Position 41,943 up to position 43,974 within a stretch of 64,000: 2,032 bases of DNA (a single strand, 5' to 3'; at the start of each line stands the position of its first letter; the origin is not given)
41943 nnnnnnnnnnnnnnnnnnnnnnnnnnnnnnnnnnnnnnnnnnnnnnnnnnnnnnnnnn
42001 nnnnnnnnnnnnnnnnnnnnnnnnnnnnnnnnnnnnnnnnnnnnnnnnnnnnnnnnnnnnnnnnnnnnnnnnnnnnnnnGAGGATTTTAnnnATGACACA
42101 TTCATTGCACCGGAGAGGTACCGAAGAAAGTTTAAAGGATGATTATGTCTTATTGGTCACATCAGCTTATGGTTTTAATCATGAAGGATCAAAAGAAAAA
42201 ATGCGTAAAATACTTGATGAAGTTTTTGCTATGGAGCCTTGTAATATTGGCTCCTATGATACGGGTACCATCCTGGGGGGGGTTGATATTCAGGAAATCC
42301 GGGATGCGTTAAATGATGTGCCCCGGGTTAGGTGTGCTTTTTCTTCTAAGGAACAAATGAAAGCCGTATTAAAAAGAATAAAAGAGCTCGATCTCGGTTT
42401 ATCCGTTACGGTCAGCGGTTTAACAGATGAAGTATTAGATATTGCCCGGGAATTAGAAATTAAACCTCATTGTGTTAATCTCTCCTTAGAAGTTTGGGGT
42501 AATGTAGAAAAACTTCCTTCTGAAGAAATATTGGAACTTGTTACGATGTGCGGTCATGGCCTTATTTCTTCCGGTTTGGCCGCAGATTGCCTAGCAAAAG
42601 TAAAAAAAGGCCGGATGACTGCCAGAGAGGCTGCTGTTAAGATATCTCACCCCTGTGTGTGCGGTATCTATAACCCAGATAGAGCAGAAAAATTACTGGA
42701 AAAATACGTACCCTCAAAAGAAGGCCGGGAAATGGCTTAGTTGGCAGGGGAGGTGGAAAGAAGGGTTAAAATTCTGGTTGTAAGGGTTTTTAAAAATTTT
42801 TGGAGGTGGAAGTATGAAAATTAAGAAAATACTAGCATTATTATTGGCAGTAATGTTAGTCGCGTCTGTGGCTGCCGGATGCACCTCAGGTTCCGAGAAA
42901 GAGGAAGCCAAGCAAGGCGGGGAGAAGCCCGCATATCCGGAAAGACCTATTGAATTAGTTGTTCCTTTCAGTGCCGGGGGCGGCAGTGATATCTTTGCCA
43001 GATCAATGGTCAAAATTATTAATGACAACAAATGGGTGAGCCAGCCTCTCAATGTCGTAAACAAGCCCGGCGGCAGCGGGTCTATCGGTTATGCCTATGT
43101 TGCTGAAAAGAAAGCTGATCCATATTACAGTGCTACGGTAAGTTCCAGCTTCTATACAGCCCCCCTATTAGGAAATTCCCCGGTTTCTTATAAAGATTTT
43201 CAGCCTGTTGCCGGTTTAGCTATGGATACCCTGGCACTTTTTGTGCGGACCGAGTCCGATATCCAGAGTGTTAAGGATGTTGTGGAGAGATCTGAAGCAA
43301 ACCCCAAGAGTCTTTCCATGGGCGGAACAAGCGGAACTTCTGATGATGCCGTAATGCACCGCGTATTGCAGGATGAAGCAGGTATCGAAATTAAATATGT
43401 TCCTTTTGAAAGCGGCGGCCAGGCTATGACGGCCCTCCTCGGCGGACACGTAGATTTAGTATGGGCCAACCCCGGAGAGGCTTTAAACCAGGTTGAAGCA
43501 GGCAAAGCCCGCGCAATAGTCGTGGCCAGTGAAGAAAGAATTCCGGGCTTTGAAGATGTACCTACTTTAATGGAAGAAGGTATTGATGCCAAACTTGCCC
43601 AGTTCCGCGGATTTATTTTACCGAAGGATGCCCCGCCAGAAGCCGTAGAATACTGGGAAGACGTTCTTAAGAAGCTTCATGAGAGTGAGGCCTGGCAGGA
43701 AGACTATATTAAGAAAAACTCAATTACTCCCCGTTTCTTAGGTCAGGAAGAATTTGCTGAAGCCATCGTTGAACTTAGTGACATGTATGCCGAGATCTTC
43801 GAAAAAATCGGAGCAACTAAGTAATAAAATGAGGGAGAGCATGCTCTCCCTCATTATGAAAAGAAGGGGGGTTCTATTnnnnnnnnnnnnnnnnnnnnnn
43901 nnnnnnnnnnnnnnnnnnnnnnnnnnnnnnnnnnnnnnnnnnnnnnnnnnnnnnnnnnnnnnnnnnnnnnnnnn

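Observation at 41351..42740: Divergent second copy of the A+B module directly after an Ldh_2 dehydrogenase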

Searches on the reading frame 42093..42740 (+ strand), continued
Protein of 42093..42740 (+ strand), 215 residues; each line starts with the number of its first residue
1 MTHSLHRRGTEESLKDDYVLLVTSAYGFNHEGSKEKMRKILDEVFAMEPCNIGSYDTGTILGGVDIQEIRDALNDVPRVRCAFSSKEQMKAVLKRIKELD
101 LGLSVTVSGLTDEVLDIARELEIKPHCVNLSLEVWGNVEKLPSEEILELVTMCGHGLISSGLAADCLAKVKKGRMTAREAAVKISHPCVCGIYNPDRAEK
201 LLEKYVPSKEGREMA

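Call 68: search_protein_families(library=pfam, alignment_id=A5, max_evalue=0.000001)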
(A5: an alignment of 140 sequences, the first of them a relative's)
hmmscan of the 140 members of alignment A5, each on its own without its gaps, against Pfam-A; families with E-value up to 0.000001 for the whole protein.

A. member 1, L039:10617-12281:+ (554 aa): 1 family
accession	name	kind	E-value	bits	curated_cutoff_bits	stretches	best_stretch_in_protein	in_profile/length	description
PF01019.26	G_glu_transpept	-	1.9e-112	377.1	27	1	43-542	6-511/512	Gamma-glutamyltranspeptidase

B. families by the number of members that match (of 140 scanned): 138 families (the first 25 are shown)
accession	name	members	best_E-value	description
PF01314.23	AFOR_C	6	1.1e-131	Aldehyde ferredoxin oxidoreductase, domains 2 & 3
PF02730.20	AFOR_N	6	3e-80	Aldehyde ferredoxin oxidoreductase, N-terminal domain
PF03446.21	NAD_binding_2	5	1.7e-53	NAD binding domain of 6-phosphogluconate dehydrogenase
PF00528.27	BPD_transp_1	5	6.9e-40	Binding-protein-dependent transport system inner membrane component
PF14833.11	NAD_binding_11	5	2.6e-38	NAD-binding of NADP-dependent 3-hydroxyisobutyrate dehydrogenase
PF12837.12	Fer4_6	4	1.1e-13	4Fe-4S binding domain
PF12838.12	Fer4_7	4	3.9e-13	4Fe-4S dicluster domain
PF13187.11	Fer4_9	4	1.4e-11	4Fe-4S dicluster domain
PF00037.32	Fer4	4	1.7e-11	4Fe-4S binding domain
PF02615.19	Ldh_2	3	1.3e-106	Malate/L-lactate dehydrogenase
PF00496.27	SBP_bac_5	3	2e-95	Bacterial extracellular solute-binding proteins, family 5 Middle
PF07690.21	MFS_1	3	5.8e-55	Major Facilitator Superfamily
PF01546.33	Peptidase_M20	3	6.1e-28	Peptidase family M20/M25/M40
PF03466.25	LysR_substrate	3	7.5e-22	LysR substrate binding domain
PF19300.4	BPD_transp_1_N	3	2.1e-19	Binding-prot-dependent transport system membrane comp, N-term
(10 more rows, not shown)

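Call 74: find_homologous_proteins(query=P0308, max_evalue=1e-10)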
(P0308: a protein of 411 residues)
Query P0308 (411 aa): 43 proteins with E <= 1e-10 among 3254 candidates.
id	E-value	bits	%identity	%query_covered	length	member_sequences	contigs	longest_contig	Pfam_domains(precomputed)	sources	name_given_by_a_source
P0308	3.7e-277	937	100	100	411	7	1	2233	PF12837.13,PF13247.12,PF12838.13,PF13237.12,PF12800.13,PF13187.12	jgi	-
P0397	1.2e-169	583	62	98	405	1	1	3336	PF12797.13,PF12837.13,PF13247.12,PF00037.33,PF12838.13,PF13237.12,PF12800.13,PF13187.12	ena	-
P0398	4.1e-154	531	56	99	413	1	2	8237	PF12797.13,PF12837.13,PF13247.12,PF00037.33,PF13484.12,PF12838.13,PF13237.12,PF12800.13,PF13187.12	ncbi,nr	ncbi:MAG: 4Fe-4S dicluster domain-containing protein [Bacteroidetes bacterium]|nr:4Fe-4S dicluster d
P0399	2.1e-151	522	56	98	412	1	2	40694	PF12837.13,PF13247.12,PF00037.33,PF13484.12,PF12838.13,PF13237.12,PF12800.13,PF13187.12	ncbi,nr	ncbi:MAG: 4Fe-4S binding protein [Bacteroidetes bacterium]|nr:4Fe-4S binding protein [Bacteroidota b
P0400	1.1e-142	494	53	98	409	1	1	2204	PF12837.13,PF13247.12,PF00037.33,PF13484.12,PF12838.13,PF13237.12,PF13187.12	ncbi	-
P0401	1.2e-134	467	53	91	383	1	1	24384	PF12837.13,PF13247.12,PF00037.33,PF13484.12,PF12838.13,PF13237.12,PF12800.13,PF13187.12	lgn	-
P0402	1.3e-133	464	54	89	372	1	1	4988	PF12837.13,PF13247.12,PF00037.33,PF13484.12,PF12838.13,PF13187.12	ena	-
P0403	1.5e-133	464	54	93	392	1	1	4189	PF12837.13,PF13247.12,PF00037.33,PF12838.13,PF13237.12,PF12800.13,PF13187.12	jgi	jgi:Fe-S-cluster-containing dehydrogenase component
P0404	4.6e-131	456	52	89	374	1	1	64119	PF14697.12,PF12797.13,PF12837.13,PF13247.12,PF00037.33,PF13484.12,PF12838.13,PF13237.12,PF12800.13,PF13187.12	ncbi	-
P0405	9.6e-131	454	52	90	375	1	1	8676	PF14697.12,PF12837.13,PF13247.12,PF00037.33,PF12838.13,PF13237.12,PF13187.12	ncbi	-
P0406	3.2e-130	453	52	89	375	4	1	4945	PF14697.12,PF12837.13,PF13247.12,PF00037.33,PF12838.13,PF13237.12,PF12800.13,PF13187.12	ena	-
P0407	3.8e-130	453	54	89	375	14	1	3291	PF14697.12,PF12837.13,PF13247.12,PF00037.33,PF12838.13,PF13237.12,PF12800.13,PF13187.12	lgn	-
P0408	6.2e-129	449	53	91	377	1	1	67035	PF14697.12,PF12797.13,PF12837.13,PF13247.12,PF00037.33,PF13484.12,PF12838.13,PF13187.12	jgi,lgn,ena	-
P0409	6.3e-128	445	52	89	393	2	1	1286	PF12797.13,PF12837.13,PF13247.12,PF00037.33,PF12838.13,PF13237.12,PF13187.12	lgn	-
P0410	5.5e-127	442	50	91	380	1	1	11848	PF12797.13,PF12837.13,PF13247.12,PF00037.33,PF12798.13,PF13484.12,PF12838.13,PF13237.12,PF13187.12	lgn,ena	-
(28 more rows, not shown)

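Call 75: find_encoding_contigs(protein=P0408, flank=8000, max_places=1)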
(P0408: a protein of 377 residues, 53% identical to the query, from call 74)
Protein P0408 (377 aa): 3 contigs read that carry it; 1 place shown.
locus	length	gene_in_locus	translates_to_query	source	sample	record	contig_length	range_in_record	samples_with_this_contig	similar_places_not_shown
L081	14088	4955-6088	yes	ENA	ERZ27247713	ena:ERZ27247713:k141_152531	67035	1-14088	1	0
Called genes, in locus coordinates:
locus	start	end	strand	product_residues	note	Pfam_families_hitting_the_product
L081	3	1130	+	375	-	?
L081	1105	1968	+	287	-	PF01063:Aminotran_4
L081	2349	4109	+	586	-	PF12838:Fer4_7 (faint), PF13247:Fer4_11, PF00037:Fer4 (weak), PF07992:Pyr_redox_2, PF13738:Pyr_redox_3, PF01262:AlaDh_PNT_C (weak), PF00070:Pyr_redox, PF18267:Rubredoxin_C, +4 more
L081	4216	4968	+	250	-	PF00037:Fer4 (faint), PF12837:Fer4_6 (faint), PF12838:Fer4_7 (weak), PF13187:Fer4_9 (weak), PF13237:Fer4_10 (weak), PF14697:Fer4_21 (weak)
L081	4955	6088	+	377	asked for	PF13187:Fer4_9 (faint), PF13484:Fer4_16 (faint), PF12797:Fer4_2 (faint), PF12837:Fer4_6 (faint), PF13247:Fer4_11, PF14697:Fer4_21 (weak), PF12838:Fer4_7 (weak), PF00037:Fer4 (weak)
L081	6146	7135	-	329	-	-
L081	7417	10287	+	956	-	PF24883:NPHP3_N (weak), PF25873:WHD_MalT, PF00515:TPR_1 (faint), PF07719:TPR_2 (faint), PF13424:TPR_12 (faint), PF13428:TPR_14 (faint), PF13181:TPR_8 (faint)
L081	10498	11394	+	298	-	PF19799:DUF6282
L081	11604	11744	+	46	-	-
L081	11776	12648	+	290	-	PF03401:TctC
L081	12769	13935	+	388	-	PF00465:Fe-ADH, PF13685:Fe-ADH_2, PF25137:ADH_Fe_C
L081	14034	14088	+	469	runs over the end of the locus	PF13433:Peripla_BP_5, PF13458:Peripla_BP_6, PF01094:ANF_receptor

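Call 76: find_encoding_contigs(protein=P0399, flank=8000, max_places=1)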
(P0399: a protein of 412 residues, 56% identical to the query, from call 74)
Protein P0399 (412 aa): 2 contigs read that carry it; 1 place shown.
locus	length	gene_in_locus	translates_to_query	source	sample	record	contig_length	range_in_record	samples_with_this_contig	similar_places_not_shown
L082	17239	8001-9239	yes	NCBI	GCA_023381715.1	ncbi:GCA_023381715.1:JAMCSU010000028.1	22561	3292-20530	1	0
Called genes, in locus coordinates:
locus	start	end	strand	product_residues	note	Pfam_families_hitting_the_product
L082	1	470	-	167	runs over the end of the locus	PF03551:PadR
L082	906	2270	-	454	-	PF01828:Peptidase_A4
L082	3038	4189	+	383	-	PF02746:MR_MLE_N, PF13378:MR_MLE_C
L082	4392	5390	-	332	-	PF00389:2-Hacid_dh, PF02826:2-Hacid_dh_C, PF03446:NAD_binding_2 (weak)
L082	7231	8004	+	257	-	PF00037:Fer4 (weak), PF12838:Fer4_7 (faint)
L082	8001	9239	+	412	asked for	PF13187:Fer4_9 (faint), PF13484:Fer4_16 (faint), PF13237:Fer4_10 (faint), PF12837:Fer4_6 (faint), PF12800:Fer4_4 (faint), PF12838:Fer4_7 (weak), PF13247:Fer4_11, PF00037:Fer4 (weak)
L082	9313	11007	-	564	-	PF00496:SBP_bac_5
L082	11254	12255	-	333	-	PF00490:ALAD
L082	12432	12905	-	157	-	PF22451:NirdL-like_HTH, PF17805:AsnC_trans_reg2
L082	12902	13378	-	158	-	PF13404:HTH_AsnC-type, PF13412:HTH_24 (faint), PF22451:NirdL-like_HTH, PF17805:AsnC_trans_reg2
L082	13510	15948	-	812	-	PF01379:Porphobil_deam, PF03900:Porphobil_deamC, PF00590:TP_methylase, PF02602:HEM4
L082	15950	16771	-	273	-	PF01578:Cytochrom_C_asm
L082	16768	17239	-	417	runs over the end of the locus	PF05201:GlutR_N, PF01488:Shikimate_DH, PF00745:GlutR_dimer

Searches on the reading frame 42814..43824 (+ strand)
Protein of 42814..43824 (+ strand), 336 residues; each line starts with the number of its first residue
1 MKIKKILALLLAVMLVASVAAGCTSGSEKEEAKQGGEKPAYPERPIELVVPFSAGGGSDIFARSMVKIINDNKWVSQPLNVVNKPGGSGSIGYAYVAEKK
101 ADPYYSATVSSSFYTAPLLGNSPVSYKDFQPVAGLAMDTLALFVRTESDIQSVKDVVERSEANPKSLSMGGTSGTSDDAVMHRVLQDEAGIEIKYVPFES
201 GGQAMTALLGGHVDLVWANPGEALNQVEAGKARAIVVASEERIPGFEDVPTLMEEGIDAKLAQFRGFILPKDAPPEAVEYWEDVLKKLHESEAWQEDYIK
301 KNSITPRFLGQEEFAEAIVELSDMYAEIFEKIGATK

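Call 3: search_protein_families(library=pfam, proteins=[window:42814-43824:+], max_evalue=0.01)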
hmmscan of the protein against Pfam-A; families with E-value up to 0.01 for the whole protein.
window:42814-43824:+ (336 aa): 3 families
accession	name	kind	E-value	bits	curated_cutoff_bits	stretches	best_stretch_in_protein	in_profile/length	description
PF03401.19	TctC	-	2.8e-35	122.6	27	1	72-333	10-273/274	Tripartite tricarboxylate transporter family receptor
PF12974.12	Phosphonate-bd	-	7.9e-09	35.7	27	1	184-240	22-78/242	ABC transporter, phosphonate, periplasmic substrate-binding protein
PF13379.11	NMT1_2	-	0.001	19.4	24.7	1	127-237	79-178/252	NMT1-like family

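Call 60: search_solved_structures(query=window:42814-43824:+, max_evalue=1e-10)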
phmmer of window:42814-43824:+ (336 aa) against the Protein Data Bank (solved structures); distinct sequences matched with E-value up to 1e-10: 11.
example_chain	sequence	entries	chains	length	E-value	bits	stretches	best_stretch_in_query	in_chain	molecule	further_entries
4x9t_A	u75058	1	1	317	4.5e-46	160.6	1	38-333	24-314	Uncharacterized protein UPF0065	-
25hk_A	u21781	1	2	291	6.8e-42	146.9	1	40-322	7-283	Tripartite tricarboxylate transporter substrate binding protein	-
2dvz_A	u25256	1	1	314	1.7e-30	109.5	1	35-329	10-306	Putative exported protein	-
2f5x_A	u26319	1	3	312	3.7e-30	108.4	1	40-334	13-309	BugD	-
2qpq_A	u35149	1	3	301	1.8e-25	93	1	41-296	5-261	protein Bug27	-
5oei_A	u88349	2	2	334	1.7e-19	73.3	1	22-278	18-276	Uncharacterized protein family UPF0065:Tat pathway signal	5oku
7ndr_A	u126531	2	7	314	9.3e-19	70.9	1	42-272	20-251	Tripartite tricarboxylate transporter substrate binding protein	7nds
6hke_A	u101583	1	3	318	5.9e-17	65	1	40-278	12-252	Possible TctC subunit of the Tripartite Tricarboxylate Transport(TTT) Family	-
8hkb_A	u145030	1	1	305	6.1e-17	64.9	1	45-274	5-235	Periplasmic terephthalate binding protein (TBP)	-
8hka_A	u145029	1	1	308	7e-17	64.7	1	45-274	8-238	Periplasmic terephthalate binding protein (TBP)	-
8hk9_D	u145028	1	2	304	9e-17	64.4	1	45-274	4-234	Periplasmic terephthalate binding protein (TBP)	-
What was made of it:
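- On Tripartite tricarboxylate transporter (TctCBA), as context: The nearest PDB entries are TTT binding proteins (call 60).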
